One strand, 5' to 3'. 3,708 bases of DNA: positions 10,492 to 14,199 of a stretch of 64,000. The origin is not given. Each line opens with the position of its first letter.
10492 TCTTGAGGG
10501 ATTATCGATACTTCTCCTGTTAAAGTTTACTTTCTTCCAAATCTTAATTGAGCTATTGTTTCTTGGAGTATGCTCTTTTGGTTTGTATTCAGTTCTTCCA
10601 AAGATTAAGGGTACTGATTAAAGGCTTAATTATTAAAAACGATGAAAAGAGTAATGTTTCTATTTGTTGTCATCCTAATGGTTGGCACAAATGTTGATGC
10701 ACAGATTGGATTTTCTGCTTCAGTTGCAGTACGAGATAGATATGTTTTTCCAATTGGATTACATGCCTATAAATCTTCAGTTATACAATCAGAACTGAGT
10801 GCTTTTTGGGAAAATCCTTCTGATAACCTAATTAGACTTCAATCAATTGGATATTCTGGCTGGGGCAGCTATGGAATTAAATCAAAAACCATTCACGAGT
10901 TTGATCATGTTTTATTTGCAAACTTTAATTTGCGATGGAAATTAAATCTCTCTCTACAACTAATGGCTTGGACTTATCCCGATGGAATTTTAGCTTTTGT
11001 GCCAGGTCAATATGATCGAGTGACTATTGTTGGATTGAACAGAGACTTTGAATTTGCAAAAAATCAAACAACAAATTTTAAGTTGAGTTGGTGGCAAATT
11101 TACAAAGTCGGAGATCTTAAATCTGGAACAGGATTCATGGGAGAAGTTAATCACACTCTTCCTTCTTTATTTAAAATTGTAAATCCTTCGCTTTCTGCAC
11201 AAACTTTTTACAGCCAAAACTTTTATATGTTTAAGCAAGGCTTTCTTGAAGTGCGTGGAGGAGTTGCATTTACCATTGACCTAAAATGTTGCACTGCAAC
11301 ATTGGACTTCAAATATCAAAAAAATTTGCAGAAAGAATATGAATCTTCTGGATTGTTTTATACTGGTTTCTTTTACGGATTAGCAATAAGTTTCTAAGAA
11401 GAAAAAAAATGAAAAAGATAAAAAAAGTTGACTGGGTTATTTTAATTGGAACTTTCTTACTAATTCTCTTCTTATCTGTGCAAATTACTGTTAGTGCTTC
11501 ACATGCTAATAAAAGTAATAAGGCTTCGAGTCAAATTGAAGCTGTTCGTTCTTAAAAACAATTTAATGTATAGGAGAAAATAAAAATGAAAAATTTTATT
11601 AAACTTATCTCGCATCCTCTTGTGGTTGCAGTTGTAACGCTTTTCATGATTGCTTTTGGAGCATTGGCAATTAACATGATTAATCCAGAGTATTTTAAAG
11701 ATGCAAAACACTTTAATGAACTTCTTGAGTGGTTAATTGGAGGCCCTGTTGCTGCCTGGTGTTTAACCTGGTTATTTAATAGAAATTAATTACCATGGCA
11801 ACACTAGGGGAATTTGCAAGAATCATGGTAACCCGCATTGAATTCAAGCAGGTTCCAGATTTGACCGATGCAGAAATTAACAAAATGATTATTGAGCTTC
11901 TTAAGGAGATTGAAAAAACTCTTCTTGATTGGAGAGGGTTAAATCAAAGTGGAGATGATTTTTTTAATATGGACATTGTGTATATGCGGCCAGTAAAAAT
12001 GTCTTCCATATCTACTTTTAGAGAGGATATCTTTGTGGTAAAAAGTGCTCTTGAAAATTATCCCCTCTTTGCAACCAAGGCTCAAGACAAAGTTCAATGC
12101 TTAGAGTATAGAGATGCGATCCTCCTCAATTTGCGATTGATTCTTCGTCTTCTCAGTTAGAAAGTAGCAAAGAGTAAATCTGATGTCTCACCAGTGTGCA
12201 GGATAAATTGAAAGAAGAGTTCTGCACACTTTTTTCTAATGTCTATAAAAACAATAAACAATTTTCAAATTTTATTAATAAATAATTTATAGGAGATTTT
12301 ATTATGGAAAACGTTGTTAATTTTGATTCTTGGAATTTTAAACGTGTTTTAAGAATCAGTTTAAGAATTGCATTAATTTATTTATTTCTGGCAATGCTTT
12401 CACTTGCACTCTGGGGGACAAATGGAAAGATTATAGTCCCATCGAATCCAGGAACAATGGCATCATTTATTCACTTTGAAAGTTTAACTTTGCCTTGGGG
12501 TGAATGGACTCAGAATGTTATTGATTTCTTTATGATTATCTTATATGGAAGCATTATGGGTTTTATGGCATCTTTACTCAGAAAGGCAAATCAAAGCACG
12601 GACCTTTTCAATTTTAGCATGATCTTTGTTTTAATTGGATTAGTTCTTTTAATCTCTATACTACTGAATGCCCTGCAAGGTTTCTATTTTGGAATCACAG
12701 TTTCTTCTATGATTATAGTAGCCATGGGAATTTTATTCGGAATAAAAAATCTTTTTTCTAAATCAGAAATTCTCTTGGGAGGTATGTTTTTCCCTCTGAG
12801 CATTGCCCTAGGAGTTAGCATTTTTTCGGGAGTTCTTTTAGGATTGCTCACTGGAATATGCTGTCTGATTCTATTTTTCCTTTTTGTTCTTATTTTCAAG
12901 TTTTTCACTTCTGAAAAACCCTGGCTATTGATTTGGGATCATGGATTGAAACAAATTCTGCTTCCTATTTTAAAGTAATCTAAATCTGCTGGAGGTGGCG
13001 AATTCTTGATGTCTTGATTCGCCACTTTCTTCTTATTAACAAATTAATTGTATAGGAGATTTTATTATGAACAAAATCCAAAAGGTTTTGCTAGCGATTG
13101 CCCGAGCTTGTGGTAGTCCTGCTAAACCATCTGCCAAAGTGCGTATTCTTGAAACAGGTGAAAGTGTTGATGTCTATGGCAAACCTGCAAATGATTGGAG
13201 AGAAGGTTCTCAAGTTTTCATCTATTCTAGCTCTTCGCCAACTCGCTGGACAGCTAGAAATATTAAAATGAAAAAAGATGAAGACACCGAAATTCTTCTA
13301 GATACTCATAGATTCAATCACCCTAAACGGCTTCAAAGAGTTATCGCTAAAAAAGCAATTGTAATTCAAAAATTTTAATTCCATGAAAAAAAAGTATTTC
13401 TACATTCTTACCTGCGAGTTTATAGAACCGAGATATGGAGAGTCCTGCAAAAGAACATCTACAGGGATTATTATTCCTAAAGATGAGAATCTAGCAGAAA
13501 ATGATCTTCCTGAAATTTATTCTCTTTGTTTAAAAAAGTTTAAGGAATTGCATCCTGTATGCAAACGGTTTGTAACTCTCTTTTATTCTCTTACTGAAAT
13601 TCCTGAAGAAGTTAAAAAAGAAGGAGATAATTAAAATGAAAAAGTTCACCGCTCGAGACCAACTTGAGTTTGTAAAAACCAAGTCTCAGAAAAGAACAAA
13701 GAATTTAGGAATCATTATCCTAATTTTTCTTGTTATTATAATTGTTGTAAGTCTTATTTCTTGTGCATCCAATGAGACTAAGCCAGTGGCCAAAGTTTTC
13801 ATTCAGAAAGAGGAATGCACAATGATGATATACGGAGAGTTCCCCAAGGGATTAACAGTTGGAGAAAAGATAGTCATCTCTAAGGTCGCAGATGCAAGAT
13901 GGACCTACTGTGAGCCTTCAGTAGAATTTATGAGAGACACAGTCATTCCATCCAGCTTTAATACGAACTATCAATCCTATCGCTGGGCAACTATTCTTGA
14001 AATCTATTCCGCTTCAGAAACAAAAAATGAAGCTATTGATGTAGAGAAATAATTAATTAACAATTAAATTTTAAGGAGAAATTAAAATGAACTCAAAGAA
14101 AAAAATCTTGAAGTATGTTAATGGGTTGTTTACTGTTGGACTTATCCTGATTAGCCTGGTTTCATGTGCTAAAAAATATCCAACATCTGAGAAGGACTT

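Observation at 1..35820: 35.8-kb single-strand accessory block with virus/mobile-element-like architecture fused to archaeal core genes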

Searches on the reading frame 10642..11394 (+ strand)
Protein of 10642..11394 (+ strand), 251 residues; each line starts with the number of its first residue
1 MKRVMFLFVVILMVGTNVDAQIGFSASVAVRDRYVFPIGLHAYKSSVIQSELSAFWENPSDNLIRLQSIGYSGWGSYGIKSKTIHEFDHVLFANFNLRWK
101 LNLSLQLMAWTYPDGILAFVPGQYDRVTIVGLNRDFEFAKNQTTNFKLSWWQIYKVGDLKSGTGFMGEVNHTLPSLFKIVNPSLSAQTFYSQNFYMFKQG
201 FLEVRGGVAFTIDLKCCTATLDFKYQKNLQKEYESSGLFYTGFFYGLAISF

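Call 8: search_protein_families(library=pfam, max_evalue=0.01, proteins=[window:10642-11394:+])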
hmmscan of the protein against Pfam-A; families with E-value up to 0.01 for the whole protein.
window:10642-11394:+ (251 aa): 0 families
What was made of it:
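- On Outer-membrane beta-barrel protein (ORF 10642-11397): No Pfam hit (call 8).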

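Call 74: predict_structure(protein=window:10642-11394:+)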
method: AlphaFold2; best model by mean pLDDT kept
length: 251 residues; sequences in the alignment: 1
mean_pLDDT: 30.3   pTM: 0.23
mean pLDDT of the five models: 30.3, 27.5, 25.5, 24.5, 24.3
residues with pLDDT >= 90: 0; 70-90: 0; 50-70: 0; < 50: 251
segments of 3 or more residues with pLDDT < 50: 1-251
pLDDT, mean of each block of 10 residues (from residue 1): 32 31 34 32 29 30 25 25 28 28 33 39 36 33 30 35 35 36 34 29 24 23 27 28 24 27
secondary structure, 60 per line:
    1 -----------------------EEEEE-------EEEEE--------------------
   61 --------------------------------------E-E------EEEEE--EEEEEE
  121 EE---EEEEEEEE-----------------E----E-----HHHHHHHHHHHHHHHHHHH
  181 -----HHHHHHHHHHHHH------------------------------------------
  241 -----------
elements in order: E24-28 E36-40 E108-112 E115-122 E126-133 H162-180 H186-198
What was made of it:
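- On Outer-membrane beta-barrel protein (ORF 10642-11397): AlphaFold model has pLDDT 30 (call 74).
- Tried and rejected: AlphaFold on 10642-11397 failed (call 74), so no fold search was run.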

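Call 76: search_protein_representatives(protein=window:10642-11394:+)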
Query: 251 residues. Proteins with E-value up to 0.001 (for the whole library): 4; up to 1e-10: 1; up to 1e-30: 1. The best 4 are listed.
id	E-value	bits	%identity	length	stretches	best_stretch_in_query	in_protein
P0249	7.0e-160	546.2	100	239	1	13-251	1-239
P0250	1.4e-09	53.8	23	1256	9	86-174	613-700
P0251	5.0e-08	48.7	29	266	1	16-248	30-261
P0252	6.8e-05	38.4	61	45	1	196-231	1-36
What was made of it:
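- On Outer-membrane beta-barrel protein (ORF 10642-11397): Only 3 weak homologues in 1.84 billion representative proteins (call 76).
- Checked: It has almost no homologues (3 weak hits in 1.84 billion representative proteins) and the AlphaFold model failed (pLDDT 30) (calls 74, 76).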

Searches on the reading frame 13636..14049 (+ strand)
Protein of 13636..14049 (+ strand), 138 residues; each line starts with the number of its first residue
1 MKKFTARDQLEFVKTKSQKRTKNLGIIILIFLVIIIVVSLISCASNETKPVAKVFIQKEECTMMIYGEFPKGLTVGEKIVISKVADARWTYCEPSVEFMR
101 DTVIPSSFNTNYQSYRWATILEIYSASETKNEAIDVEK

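Call 86: find_encoding_contigs(protein=window:13636-14049:+, flank=10000, max_places=5)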
Protein window:13636-14049:+ (138 aa): 1 contig read that carries it; 1 place shown.
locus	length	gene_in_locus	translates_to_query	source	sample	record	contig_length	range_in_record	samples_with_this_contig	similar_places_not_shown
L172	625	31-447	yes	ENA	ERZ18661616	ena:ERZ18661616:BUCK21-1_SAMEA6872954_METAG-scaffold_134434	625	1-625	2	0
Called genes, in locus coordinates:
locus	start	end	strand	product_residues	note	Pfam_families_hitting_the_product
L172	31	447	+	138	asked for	-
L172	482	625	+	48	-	?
